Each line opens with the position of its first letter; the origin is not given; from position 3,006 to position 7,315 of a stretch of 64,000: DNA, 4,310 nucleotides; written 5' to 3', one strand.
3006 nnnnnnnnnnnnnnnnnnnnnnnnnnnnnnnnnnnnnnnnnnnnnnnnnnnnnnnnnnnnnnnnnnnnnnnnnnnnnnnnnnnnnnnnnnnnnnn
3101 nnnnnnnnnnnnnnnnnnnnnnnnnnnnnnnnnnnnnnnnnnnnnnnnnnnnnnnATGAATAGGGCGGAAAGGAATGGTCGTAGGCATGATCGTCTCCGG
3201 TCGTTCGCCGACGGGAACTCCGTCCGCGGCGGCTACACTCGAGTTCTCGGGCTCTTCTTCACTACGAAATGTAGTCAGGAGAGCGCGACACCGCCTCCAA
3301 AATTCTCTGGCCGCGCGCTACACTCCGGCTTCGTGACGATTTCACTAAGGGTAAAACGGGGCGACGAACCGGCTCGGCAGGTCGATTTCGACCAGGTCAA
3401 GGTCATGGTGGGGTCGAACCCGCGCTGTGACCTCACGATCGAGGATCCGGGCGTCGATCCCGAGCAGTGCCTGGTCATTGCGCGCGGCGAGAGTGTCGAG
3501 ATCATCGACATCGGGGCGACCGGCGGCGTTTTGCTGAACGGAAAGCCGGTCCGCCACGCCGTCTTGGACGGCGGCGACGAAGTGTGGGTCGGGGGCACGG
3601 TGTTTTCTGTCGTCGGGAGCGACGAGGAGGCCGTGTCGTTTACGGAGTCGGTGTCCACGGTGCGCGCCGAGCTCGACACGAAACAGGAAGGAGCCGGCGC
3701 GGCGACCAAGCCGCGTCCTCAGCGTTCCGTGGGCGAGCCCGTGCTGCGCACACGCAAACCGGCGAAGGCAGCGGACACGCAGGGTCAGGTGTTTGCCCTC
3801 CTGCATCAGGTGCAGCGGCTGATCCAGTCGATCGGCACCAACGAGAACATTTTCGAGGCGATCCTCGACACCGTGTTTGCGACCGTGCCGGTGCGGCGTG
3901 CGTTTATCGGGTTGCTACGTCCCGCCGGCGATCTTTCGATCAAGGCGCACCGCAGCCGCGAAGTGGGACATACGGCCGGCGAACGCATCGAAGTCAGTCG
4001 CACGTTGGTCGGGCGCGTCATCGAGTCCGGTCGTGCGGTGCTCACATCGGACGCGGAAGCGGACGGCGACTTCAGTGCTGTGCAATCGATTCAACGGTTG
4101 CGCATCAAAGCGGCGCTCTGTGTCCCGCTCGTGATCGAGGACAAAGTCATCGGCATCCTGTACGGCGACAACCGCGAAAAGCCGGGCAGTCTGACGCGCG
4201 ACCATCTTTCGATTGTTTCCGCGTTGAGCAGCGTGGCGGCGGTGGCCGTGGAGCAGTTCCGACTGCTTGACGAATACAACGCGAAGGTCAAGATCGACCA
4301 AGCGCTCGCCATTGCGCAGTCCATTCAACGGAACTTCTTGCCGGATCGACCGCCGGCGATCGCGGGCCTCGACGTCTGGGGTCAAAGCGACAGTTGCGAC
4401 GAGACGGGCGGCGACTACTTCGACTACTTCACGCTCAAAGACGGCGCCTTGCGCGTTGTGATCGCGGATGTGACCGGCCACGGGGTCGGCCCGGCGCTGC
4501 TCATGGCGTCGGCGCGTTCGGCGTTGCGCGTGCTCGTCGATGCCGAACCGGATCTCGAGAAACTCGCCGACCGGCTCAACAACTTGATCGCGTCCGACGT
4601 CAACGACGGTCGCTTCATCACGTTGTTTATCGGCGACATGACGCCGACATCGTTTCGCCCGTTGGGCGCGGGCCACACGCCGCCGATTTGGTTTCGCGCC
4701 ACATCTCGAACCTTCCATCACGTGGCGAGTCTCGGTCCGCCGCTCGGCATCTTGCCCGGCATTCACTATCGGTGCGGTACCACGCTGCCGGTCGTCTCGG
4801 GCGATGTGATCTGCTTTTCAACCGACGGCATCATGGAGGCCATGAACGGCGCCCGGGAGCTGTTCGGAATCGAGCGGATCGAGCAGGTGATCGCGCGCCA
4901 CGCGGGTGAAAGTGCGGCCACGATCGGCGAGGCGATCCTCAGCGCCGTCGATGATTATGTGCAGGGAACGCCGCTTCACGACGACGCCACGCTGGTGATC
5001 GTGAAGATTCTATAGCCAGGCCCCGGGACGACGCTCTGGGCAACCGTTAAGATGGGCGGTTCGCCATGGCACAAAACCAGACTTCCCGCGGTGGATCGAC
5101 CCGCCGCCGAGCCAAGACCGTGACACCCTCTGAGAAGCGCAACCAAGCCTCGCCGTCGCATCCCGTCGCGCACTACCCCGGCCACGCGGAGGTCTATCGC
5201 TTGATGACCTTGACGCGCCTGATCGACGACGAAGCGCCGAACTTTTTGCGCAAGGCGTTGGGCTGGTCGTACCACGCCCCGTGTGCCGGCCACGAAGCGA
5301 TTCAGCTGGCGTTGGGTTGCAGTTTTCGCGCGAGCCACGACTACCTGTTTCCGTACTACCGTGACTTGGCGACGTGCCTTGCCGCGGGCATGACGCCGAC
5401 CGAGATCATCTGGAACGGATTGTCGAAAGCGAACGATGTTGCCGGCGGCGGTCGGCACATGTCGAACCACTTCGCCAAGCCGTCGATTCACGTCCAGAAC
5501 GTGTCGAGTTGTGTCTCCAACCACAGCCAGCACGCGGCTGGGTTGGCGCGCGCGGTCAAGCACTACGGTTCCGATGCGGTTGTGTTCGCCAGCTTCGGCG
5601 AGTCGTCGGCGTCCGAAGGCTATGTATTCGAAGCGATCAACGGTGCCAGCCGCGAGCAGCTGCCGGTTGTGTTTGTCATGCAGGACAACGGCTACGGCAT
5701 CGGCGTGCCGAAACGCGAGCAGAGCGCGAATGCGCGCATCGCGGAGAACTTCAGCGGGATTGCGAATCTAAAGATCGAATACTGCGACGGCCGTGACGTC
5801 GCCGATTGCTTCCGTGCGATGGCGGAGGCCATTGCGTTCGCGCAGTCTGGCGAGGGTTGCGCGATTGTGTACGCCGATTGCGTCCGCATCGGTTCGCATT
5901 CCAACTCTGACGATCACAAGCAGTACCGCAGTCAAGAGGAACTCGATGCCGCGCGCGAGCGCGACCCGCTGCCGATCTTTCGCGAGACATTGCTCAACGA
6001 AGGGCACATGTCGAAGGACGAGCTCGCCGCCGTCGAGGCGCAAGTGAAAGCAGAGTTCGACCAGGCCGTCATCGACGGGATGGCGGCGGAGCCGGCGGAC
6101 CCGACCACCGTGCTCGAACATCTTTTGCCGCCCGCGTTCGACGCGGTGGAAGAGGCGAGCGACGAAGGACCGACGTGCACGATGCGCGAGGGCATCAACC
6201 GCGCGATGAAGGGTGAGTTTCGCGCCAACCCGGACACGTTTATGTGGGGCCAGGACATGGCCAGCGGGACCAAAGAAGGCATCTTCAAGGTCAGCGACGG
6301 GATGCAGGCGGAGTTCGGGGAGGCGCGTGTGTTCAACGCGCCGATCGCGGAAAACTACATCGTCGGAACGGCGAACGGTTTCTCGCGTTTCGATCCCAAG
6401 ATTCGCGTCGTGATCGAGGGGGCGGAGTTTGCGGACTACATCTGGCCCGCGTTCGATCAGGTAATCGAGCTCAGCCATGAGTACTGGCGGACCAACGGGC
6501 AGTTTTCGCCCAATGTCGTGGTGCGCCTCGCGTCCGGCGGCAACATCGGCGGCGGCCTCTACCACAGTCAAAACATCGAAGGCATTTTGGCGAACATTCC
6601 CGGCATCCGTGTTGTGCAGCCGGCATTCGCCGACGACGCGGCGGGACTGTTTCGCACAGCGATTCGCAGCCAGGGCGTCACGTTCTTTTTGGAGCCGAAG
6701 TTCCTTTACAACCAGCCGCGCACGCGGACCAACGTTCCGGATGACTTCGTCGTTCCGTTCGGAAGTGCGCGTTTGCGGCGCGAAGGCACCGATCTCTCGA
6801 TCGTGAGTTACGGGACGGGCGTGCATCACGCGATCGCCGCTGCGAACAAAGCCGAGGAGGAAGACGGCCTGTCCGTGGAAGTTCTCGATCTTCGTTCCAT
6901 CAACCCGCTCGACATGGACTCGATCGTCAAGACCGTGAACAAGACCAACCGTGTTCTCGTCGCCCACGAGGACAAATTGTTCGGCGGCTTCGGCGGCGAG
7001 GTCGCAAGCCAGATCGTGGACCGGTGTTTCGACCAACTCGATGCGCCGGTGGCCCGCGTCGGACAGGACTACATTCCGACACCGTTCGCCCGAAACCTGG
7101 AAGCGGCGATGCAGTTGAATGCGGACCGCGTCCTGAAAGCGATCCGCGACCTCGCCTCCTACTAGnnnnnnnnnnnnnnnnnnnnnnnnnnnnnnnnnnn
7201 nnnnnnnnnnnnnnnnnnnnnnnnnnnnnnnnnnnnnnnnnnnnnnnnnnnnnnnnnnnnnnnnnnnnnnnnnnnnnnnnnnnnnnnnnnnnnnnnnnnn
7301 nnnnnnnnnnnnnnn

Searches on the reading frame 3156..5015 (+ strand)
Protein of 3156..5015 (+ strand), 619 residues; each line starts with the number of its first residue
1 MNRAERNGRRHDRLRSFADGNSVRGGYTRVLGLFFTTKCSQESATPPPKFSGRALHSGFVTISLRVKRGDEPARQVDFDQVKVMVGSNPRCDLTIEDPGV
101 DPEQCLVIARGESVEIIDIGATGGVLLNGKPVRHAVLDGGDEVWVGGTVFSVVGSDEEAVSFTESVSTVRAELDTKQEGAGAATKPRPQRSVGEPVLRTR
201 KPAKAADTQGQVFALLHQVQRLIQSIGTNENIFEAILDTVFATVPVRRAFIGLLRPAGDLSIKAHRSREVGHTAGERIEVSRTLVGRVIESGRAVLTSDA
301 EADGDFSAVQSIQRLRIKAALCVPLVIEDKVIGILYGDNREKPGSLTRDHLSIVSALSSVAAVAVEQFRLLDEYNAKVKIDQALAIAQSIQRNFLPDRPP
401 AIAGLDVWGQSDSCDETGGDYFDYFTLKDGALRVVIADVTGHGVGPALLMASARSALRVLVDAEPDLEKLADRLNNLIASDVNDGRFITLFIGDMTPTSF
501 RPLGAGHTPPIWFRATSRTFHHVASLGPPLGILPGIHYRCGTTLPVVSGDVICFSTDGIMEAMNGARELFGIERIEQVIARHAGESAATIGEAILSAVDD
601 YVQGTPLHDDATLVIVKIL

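Call 7: search_protein_families(library=pfam, proteins=[window:3156-5015:+], max_evalue=0.001)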
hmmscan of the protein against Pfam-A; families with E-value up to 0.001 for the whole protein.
window:3156-5015:+ (619 aa): 6 families
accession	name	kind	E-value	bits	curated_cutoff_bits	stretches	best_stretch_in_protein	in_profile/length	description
PF07228.17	SpoIIE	-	1.3e-42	146.3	25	1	429-618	2-191/192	Stage II sporulation protein E (SpoIIE)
PF13185.12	GAF_2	-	9.4e-15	55.5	28.6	1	231-366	6-136/136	GAF domain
PF01590.32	GAF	-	1.4e-14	55.2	22.4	1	230-365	3-133/133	GAF domain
PF13492.12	GAF_3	-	2.3e-11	44.6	27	1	230-367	3-129/129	GAF domain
PF16697.10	Yop-YscD_cpl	-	1.2e-10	41.9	33.2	1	65-153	1-91/94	Inner membrane component of T3SS, cytoplasmic domain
PF00498.31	FHA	-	1.8e-09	38.4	20.7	1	84-146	2-67/67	FHA domain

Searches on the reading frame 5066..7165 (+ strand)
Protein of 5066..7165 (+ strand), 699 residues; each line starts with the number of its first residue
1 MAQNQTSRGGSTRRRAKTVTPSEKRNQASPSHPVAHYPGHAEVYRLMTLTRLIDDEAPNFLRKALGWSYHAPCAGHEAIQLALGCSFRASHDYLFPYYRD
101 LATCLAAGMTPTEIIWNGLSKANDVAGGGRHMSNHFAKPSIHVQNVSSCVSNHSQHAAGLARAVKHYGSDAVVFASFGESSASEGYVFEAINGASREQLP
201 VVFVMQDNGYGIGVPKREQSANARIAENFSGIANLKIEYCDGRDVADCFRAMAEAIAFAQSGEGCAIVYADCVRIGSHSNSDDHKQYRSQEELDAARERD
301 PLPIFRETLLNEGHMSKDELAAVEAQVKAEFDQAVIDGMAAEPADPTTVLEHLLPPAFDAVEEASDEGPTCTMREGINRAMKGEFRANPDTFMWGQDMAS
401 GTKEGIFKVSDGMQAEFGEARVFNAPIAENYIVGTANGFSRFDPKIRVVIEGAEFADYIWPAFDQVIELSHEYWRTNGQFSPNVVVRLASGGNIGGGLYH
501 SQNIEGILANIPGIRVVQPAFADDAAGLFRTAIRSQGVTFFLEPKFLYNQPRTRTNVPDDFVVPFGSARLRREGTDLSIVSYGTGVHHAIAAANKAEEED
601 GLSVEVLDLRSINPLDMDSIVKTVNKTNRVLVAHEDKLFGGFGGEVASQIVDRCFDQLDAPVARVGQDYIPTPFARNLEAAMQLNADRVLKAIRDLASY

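Call 7: search_protein_families(library=pfam, proteins=[window:5066-7165:+], max_evalue=0.001)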
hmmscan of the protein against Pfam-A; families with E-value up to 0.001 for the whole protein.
window:5066-7165:+ (699 aa): 4 families
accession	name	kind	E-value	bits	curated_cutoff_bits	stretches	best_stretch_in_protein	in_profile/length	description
PF00676.26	E1_dh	-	2.5e-53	181.4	22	1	44-335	1-288/300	Dehydrogenase E1 component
PF02780.25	Transketolase_C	-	5.2e-36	123.7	25.9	1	566-689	1-124/124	Transketolase, C-terminal domain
PF02779.29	Transket_pyr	-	1.1e-28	100.5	27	1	372-549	4-173/174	Transketolase, pyrimidine binding domain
PF13292.11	DXP_synthase_N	-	9.5e-05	22.2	21.2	1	154-212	117-175/274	1-deoxy-D-xylulose-5-phosphate synthase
